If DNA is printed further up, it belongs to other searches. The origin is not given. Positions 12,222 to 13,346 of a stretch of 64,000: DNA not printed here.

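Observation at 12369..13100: Putative HEPN RNase tail-to-tail with the integrase: candidate new anti-phage or addiction gene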

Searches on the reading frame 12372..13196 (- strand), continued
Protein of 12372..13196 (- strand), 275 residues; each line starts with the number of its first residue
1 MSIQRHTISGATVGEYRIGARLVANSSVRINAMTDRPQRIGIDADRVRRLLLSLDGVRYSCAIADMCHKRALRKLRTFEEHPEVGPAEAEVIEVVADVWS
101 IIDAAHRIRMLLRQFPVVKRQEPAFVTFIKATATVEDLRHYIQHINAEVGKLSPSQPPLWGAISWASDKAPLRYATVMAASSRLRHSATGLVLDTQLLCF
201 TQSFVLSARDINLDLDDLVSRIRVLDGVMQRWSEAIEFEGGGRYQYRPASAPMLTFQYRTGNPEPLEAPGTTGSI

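Call 41: find_homologous_proteins(query=A2, max_evalue=0.00001)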
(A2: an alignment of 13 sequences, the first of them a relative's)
Query A2 (13 sequences) (243 aa, profile of the alignment): 3 proteins with E <= 0.00001 among 8000 candidates.
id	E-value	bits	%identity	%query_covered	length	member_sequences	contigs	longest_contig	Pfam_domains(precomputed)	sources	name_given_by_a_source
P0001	3.5e-91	323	100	100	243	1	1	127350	-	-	-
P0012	1.9e-83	297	32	90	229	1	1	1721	-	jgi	-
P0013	9.1e-75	269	30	91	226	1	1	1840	-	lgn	-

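Call 43: search_protein_families(library=pfam, proteins=[L001:4070-4969:-, L001:5020-5496:-, L001:6917-8236:-, L002:4552-5289:+, L002:5258-5974:-, L002:7639-8622:+, L003:1131-1775:+, L003:3618-4868:+], max_evalue=0.001)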
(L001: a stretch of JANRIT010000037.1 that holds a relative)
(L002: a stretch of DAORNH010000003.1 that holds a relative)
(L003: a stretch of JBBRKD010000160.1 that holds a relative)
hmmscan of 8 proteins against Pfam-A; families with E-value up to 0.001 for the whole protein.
L001:4070-4969:- (300 aa): 3 families
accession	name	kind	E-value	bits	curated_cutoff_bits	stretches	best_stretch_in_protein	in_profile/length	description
PF00549.24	Ligase_CoA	-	8e-26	91.1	24.5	1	157-280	1-126/128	CoA-ligase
PF02629.25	CoA_binding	-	6.1e-23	81.8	22.3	1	6-105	1-97/97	CoA binding domain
PF13607.11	Succ_CoA_lig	-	2.8e-06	27.6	27.4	1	151-249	1-93/138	Succinyl-CoA ligase like flavodoxin domain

L001:5020-5496:- (159 aa): 1 family
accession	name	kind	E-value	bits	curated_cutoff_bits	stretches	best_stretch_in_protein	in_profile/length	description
PF01850.27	PIN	-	6e-11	43.4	23.6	1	29-142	2-111/120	PIN domain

L001:6917-8236:- (440 aa): 4 families
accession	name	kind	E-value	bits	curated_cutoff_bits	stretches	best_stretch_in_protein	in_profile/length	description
PF08442.15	ATP-grasp_2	-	2.6e-63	213.7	29.5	1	45-255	1-201/202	ATP-grasp domain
PF00549.24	Ligase_CoA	-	3.3e-36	124.7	24.5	1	315-435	1-128/128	CoA-ligase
PF24948.1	Citrate_synth_N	-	2.8e-10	40.4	83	1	158-278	115-227/232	ATP-citrate synthase ATP-grasp domain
PF13549.11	ATP-grasp_5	-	4.4e-06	26.7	27.6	1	46-190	10-139/221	ATP-grasp domain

L002:4552-5289:+ (246 aa): 7 families
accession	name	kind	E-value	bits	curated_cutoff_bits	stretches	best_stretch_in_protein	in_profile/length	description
PF02129.25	Peptidase_S15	-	2.4e-11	44.3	23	1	50-162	46-134/262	X-Pro dipeptidyl-peptidase (S15 family)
PF00561.26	Abhydrolase_1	-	5.2e-11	43.1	25.8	1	62-161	10-109/245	alpha/beta hydrolase fold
PF12146.15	Hydrolase_4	-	9.9e-11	41.8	27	1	73-157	23-110/239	Serine aminopeptidase, S33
PF12697.13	Abhydrolase_6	-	2.2e-08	35.5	26.3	1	70-158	13-96/217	Alpha/beta hydrolase family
PF00326.27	Peptidase_S9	-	4.4e-08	33.3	22.6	0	76-148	9-88/213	Prolyl oligopeptidase family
PF20408.4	Abhydrolase_11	-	2.6e-05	24.5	27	1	62-220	12-171/193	Alpha/beta hydrolase domain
PF01738.24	DLH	-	0.00026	21.1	21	1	108-228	80-195/217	Dienelactone hydrolase family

L002:5258-5974:- (239 aa): 0 families

L002:7639-8622:+ (328 aa): 2 families
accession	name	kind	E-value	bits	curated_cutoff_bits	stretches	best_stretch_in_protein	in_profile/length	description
PF00753.33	Lactamase_B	-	5.9e-10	39.8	22.7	1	61-203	6-131/196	Metallo-beta-lactamase superfamily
PF12706.13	Lactamase_B_2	-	7e-08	32.7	27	1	72-142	1-69/200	Beta-lactamase superfamily domain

L003:1131-1775:+ (215 aa): 3 families
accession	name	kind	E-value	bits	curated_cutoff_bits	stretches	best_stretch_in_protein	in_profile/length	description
PF00583.31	Acetyltransf_1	-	9.7e-08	32.7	20.7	1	136-192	57-116/116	Acetyltransferase (GNAT) family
PF13508.13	Acetyltransf_7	-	6.5e-07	30.1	27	1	140-193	31-83/84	Acetyltransferase (GNAT) domain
PF13673.13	Acetyltransf_10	-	1.6e-06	28.5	23.6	1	140-210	53-124/128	Acetyltransferase (GNAT) domain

L003:3618-4868:+ (417 aa): 3 families
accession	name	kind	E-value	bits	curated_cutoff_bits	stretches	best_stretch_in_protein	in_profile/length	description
PF05598.16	DUF772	-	6e-22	77.9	23.1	1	68-142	1-73/74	Transposase domain (DUF772)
PF01609.27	DDE_Tnp_1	-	1e-09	38.9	23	1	247-408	12-200/200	Transposase DDE domain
PF13751.12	DDE_Tnp_1_6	-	5.4e-08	33.6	25.1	1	351-411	64-124/125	Transposase DDE domain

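Call 44: search_protein_families(library=pfam, proteins=[L005:530-2251:+, L005:3747-5456:+, L005:5459-8653:+, L006:4913-5971:+, L006:6682-7425:+, L006:7489-9054:-, L006:3705-4313:-, L012:2049-2645:+], max_evalue=0.001)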
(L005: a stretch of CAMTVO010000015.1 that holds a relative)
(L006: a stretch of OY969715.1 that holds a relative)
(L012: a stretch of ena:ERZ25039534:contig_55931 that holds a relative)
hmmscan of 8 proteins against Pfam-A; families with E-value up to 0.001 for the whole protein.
L005:530-2251:+ (574 aa): 4 families
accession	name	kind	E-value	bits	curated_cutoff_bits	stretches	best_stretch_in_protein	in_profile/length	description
PF00239.26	Resolvase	-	3.7e-26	92.4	23.3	1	8-156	2-143/145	Resolvase, N terminal domain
PF07508.19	Recombinase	-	2.5e-17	63.4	21.1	1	193-312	1-99/102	Recombinase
PF13408.12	Zn_ribbon_recom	-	3.9e-11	43.6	25.3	1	334-391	1-57/58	Recombinase zinc beta ribbon domain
PF12631.12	MnmE_helical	-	9.3e-05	23.1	40.1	1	20-475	49-199/211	MnmE helical domain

L005:3747-5456:+ (570 aa): 3 families
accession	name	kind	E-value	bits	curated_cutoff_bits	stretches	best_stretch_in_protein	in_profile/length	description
PF01411.24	tRNA-synt_2c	-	5.6e-56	190.6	30.3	1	2-244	322-551/552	tRNA synthetases class II (A)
PF02272.25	DHHA1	-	2.7e-17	63.6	25.9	1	458-564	2-102/102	DHHA1 domain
PF07973.19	tRNA_SAD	-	8.2e-16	58.2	24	1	342-385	1-44/44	Threonyl and Alanyl tRNA synthetase second additional domain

L005:5459-8653:+ (1065 aa): 4 families
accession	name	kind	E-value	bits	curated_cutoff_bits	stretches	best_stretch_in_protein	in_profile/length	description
PF03704.23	BTAD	-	5e-21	76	22.1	1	918-1059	1-145/146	Bacterial transcriptional activator domain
PF13424.12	TPR_12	-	7.2e-06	26.5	30.1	0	699-766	8-77/77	Tetratricopeptide repeat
PF13428.12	TPR_14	-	7.3e-05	23.5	23.5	0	979-1013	4-38/44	Tetratricopeptide repeat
PF07719.23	TPR_2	-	0.00067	20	27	0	980-1007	5-32/34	Tetratricopeptide repeat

L006:4913-5971:+ (353 aa): 1 family
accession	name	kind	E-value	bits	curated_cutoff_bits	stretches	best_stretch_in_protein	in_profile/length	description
PF14022.11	DUF4238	-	1.1e-12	48.4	27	1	7-238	1-241/281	Protein of unknown function (DUF4238)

L006:6682-7425:+ (248 aa): 0 families

L006:7489-9054:- (522 aa): 1 family
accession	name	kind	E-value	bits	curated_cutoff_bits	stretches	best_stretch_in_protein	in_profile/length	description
PF00375.23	SDF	-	1.4e-109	367.1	27.9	1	91-486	1-387/387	Sodium:dicarboxylate symporter family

L006:3705-4313:- (203 aa): 0 families

L012:2049-2645:+ (199 aa): 0 families

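Call 45: list_cluster_members(proteins=[P0002, P0003, P0004, P0005, P0006, P0009, P0011, P0159, P0015, P0017])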
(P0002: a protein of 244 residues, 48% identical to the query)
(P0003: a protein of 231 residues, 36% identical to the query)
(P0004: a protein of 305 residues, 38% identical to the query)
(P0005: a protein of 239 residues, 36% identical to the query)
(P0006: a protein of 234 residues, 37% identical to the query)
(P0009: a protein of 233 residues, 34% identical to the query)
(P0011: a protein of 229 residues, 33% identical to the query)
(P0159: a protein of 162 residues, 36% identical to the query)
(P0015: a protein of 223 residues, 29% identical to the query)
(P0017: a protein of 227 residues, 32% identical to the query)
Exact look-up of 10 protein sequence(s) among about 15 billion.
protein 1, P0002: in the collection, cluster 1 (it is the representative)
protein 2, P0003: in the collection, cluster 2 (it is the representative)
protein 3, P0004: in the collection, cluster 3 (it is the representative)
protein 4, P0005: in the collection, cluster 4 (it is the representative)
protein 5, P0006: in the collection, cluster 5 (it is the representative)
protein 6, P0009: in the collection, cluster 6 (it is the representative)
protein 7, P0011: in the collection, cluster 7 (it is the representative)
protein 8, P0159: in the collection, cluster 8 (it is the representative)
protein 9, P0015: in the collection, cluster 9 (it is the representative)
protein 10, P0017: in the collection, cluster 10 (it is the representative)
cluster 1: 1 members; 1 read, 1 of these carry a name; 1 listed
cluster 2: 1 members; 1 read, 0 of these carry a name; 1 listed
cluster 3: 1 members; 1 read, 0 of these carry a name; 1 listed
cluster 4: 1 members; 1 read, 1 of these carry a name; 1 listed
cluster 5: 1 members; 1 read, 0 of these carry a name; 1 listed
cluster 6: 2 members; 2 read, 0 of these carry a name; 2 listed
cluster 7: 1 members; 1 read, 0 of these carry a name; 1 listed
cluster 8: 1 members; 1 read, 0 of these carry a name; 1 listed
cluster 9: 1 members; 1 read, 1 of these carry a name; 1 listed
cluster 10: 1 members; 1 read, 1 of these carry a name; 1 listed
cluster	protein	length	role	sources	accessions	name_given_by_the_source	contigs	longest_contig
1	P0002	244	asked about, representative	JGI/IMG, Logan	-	hypothetical protein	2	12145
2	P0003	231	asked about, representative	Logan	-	-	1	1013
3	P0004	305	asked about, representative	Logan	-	-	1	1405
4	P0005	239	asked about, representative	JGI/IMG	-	hypothetical protein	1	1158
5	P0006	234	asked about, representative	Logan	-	-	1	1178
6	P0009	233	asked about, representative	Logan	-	-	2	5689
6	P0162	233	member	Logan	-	-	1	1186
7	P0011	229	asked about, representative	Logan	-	-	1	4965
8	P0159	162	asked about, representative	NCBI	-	-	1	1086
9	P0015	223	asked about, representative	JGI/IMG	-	hypothetical protein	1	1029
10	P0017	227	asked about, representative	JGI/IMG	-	hypothetical protein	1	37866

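Call 46: search_dna_similar(query=window:12372-13100:-, collection=plasmids, mode=protein, max_evalue=0.001)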
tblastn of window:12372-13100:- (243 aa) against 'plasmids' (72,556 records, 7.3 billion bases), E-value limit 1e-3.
Records with a match: 2; places in all: 2; records where one place covers at least 80% of the query: 0.
Best place of each record, by identity: <60% 2.
By first word of the organism name: Tunicatimonas 1; Gemmatirosa 1.
By predicted mobility (MOB-suite, as given by PLSDB): non-mobilizable 2.
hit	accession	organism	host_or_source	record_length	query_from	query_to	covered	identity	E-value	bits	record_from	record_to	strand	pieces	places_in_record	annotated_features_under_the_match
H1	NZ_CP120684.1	Tunicatimonas pelagia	animal_env,cell culture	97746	67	134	28%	38.2%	2e-7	59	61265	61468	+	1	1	hypothetical protein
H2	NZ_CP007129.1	Gemmatirosa kalamazoonensis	-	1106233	67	135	28%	31.9%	1e-5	54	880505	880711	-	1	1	record has no annotation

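Call 47: search_dna_similar(query=window:12372-13100:-, collection=phages, mode=protein, max_evalue=0.001)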
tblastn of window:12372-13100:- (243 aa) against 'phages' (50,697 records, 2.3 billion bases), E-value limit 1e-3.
No match.

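Call 48: get_annotated_region(hit=H1, flank=6000)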
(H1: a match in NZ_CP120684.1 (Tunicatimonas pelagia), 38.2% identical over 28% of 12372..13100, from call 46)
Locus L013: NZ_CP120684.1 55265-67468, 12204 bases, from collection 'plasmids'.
description: Tunicatimonas pelagia strain NBRC 107804 plasmid unnamed1, complete sequence
organism: Tunicatimonas pelagia (NCBI taxid 931531)
taxonomy: Bacteria; Bacteroidota; Cytophagia; Cytophagales; Catalimonadaceae; Tunicatimonas; Tunicatimonas pelagia
host: -; source: animal_env,cell culture; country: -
typing (MOB-suite, as given by PLSDB): non-mobilizable
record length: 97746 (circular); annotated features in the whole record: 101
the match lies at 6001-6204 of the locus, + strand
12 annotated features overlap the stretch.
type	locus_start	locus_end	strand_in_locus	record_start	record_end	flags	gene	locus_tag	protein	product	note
CDS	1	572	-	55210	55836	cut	-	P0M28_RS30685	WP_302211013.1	hypothetical protein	-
CDS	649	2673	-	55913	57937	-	nosZ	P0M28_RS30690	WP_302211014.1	Sec-dependent nitrous-oxide reductase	GO:0019333 - denitrification pathway [Evidence IEA]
CDS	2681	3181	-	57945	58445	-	-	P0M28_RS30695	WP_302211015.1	cytochrome c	-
CDS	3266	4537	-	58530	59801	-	-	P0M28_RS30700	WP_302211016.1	hypothetical protein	-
CDS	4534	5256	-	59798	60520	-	ric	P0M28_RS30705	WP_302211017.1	iron-sulfur cluster repair di-iron protein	GO:0030091 - protein repair [Evidence IEA]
CDS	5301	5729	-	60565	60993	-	-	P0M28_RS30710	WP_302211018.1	Rrf2 family transcriptional regulator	-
CDS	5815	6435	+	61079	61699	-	-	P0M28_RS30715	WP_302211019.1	hypothetical protein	-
CDS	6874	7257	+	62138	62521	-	-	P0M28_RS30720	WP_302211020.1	group III truncated hemoglobin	-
CDS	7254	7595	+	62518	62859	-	-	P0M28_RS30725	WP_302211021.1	cupin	-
CDS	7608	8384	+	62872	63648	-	-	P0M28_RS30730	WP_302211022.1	class I SAM-dependent methyltransferase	-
CDS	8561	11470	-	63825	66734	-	-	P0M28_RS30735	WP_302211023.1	Tn3 family transposase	-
CDS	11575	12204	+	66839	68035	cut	-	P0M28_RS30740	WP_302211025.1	transposase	-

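Call 49: get_annotated_region(hit=H2, flank=6000)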
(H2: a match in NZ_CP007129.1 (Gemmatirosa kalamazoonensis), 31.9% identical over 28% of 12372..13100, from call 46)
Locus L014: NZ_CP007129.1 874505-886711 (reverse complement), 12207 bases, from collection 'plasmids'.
description: Gemmatirosa kalamazoonensis strain KBS708 plasmid 1, complete sequence
organism: Gemmatirosa kalamazoonensis (NCBI taxid 861299)
taxonomy: Bacteria; Gemmatimonadota; Gemmatimonadia; Gemmatimonadales; Gemmatimonadaceae; Gemmatirosa; Gemmatirosa kalamazoonensis
host: -; source: -; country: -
typing (MOB-suite, as given by PLSDB): non-mobilizable
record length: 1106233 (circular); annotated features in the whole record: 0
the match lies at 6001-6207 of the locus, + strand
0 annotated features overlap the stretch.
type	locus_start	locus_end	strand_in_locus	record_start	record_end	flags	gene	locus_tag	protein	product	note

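Call 52: find_related_loci(query=A2, collection=viral_contigs, flank=6000)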
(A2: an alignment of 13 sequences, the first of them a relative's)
Query A2 (243 aa) in viral_contigs; peptide patterns used: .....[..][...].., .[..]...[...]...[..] (x = any residue, [..] = any of these).
25 stretches matched a pattern, but none encodes a relative of the query by tblastn (E <= 1e-3).

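Call 53: find_related_loci(query=A2, collection=metagenome_contigs, flank=6000)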
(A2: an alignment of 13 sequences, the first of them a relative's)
Query A2 (243 aa) in metagenome_contigs; peptide patterns used: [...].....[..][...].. (x = any residue, [..] = any of these).
146 stretches matched a pattern; 17 encode a relative of the query (tblastn E <= 1e-3); 17 distinct loci.
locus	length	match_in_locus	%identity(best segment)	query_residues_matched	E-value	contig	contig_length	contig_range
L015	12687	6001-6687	43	1-229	5e-65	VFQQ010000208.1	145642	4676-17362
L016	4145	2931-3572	28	15-231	3e-31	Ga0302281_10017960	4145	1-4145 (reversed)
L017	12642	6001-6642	28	15-231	3e-31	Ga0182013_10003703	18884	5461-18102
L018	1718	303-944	28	15-231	2e-31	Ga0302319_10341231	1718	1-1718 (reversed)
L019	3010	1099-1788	28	1-233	8e-31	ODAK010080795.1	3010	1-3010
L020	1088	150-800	28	12-232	1e-30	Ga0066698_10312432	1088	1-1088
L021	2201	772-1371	32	2-202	2e-28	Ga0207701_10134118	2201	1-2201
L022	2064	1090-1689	32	2-202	5e-28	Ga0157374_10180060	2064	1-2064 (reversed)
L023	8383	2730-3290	30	12-202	1e-27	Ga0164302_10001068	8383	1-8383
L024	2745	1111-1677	30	12-202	6e-27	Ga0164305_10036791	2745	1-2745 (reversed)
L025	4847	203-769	30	12-202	6e-27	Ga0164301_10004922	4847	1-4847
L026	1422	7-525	29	55-232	2e-25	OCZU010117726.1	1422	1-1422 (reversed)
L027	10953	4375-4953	28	10-196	2e-23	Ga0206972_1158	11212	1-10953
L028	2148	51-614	29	13-202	2e-22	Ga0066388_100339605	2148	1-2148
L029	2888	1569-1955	37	7-133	1e-21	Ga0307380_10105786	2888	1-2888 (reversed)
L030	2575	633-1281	32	12-232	1e-21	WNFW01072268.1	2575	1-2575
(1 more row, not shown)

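Call 56: search_protein_families(library=pfam, alignment_id=A4, max_evalue=0.0001)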
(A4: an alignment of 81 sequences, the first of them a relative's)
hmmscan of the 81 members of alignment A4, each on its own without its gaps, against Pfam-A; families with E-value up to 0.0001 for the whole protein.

A. member 1, L001:5020-5496:- (159 aa): 1 family
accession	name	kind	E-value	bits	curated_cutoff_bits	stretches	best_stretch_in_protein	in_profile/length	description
PF01850.27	PIN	-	6e-11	43.4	23.6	1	29-142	2-111/120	PIN domain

B. families by the number of members that match (of 81 scanned): 73 families (the first 25 are shown)
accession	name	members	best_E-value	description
PF00005.33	ABC_tran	4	3.8e-29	ABC transporter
PF13304.12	AAA_21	4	1.1e-11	AAA domain, putative AbiEii toxin, Type IV TA system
PF00528.27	BPD_transp_1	3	3.2e-29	Binding-protein-dependent transport system inner membrane component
PF08352.17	oligo_HPY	2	2e-23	Oligopeptide/dipeptide transporter, C-terminal region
PF07883.17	Cupin_2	2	1.1e-05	Cupin domain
PF00375.23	SDF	1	1.4e-109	Sodium:dicarboxylate symporter family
PF16401.11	DUF5009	1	9.3e-77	Domain of unknown function (DUF5009)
PF08442.15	ATP-grasp_2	1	2.6e-63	ATP-grasp domain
PF00177.27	Ribosomal_S7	1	3e-58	Ribosomal protein S7p/S5e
PF01411.24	tRNA-synt_2c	1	5.6e-56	tRNA synthetases class II (A)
PF00817.25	IMS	1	4.5e-54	impB/mucB/samB family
PF07724.20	AAA_2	1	7.3e-41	AAA domain (Cdc48 subfamily)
PF00056.29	Ldh_1_N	1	7.2e-40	lactate/malate dehydrogenase, NAD binding domain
PF00164.32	Ribosom_S12_S23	1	1.5e-38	Ribosomal protein S12/S23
PF00549.24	Ligase_CoA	1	3.3e-36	CoA-ligase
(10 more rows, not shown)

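Call 71: search_protein_families(library=phrogs, alignment_id=A1, max_evalue=0.01)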
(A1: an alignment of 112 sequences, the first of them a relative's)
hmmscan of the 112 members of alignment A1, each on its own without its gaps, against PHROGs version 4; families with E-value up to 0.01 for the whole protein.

A. member 1, P0001 (243 aa): 0 families

B. families by the number of members that match (of 112 scanned): 5 families
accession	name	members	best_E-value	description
phrog_10709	-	1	0.00013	-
phrog_5523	-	1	0.0011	-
phrog_31081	-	1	0.0014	-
phrog_5211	-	1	0.0025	-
phrog_19623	-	1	0.0069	virion structural protein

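Call 82: search_protein_families(library=padloc, proteins=[L006:4913-5971:+, L006:6682-7425:+, L015:2913-6188:-, L015:6955-7341:+, L012:2049-2645:+, L002:5258-5974:-, L023:1865-2479:+, L023:2510-2740:+, L023:3392-3604:+, L014:5048-5641:+], max_evalue=0.001)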
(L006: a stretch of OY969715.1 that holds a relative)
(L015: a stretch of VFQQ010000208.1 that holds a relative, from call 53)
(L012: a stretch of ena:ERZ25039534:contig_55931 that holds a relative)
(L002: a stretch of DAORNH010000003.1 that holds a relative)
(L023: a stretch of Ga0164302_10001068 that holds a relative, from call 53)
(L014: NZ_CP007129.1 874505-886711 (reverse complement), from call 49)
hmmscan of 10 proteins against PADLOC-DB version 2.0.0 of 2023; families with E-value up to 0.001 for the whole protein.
L006:4913-5971:+ (353 aa): 0 families

L006:6682-7425:+ (248 aa): 0 families

L015:2913-6188:- (1092 aa): 1 family
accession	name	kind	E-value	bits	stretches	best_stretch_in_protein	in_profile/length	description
PDLC04999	PDC-S33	-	4e-12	44.2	1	107-258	41-175/349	-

L015:6955-7341:+ (129 aa): 0 families

L012:2049-2645:+ (199 aa): 0 families

L002:5258-5974:- (239 aa): 0 families

L023:1865-2479:+ (205 aa): 0 families

L023:2510-2740:+ (77 aa): 0 families

L023:3392-3604:+ (71 aa): 0 families

L014:5048-5641:+ (198 aa): 2 families
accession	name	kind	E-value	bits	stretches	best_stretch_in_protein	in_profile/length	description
PDLC01154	NYN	-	1.2e-12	45.8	1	106-187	219-297/310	"LabA-like protein, NYN family nuclease"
PDLC04163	HEC-09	-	9.5e-06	23.4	1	111-181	98-170/203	-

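Call 93: search_solved_structures(query=L030:1344-2246:+, max_evalue=0.1)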
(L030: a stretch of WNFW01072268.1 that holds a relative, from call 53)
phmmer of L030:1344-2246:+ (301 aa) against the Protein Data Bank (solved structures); distinct sequences matched with E-value up to 0.1: 0.

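Call 94: search_solved_structures(query=L029:830-1489:+, max_evalue=0.1)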
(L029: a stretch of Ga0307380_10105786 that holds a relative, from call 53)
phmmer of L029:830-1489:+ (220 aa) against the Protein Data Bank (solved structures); distinct sequences matched with E-value up to 0.1: 2.
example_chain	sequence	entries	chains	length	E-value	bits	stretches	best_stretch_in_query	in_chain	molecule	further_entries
6yex_A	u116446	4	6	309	0.019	17.8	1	77-178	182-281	HNH endonuclease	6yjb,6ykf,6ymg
6ghs_A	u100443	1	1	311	0.044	16.6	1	57-185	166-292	TagI restriction endonuclease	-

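Call 96: find_related_loci(query=A6, collection=viral_contigs, flank=6000)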
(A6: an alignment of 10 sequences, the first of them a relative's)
Query A6 (243 aa) in viral_contigs; peptide patterns used: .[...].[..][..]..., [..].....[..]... (x = any residue, [..] = any of these).
62 stretches matched a pattern, but none encodes a relative of the query by tblastn (E <= 1e-3).
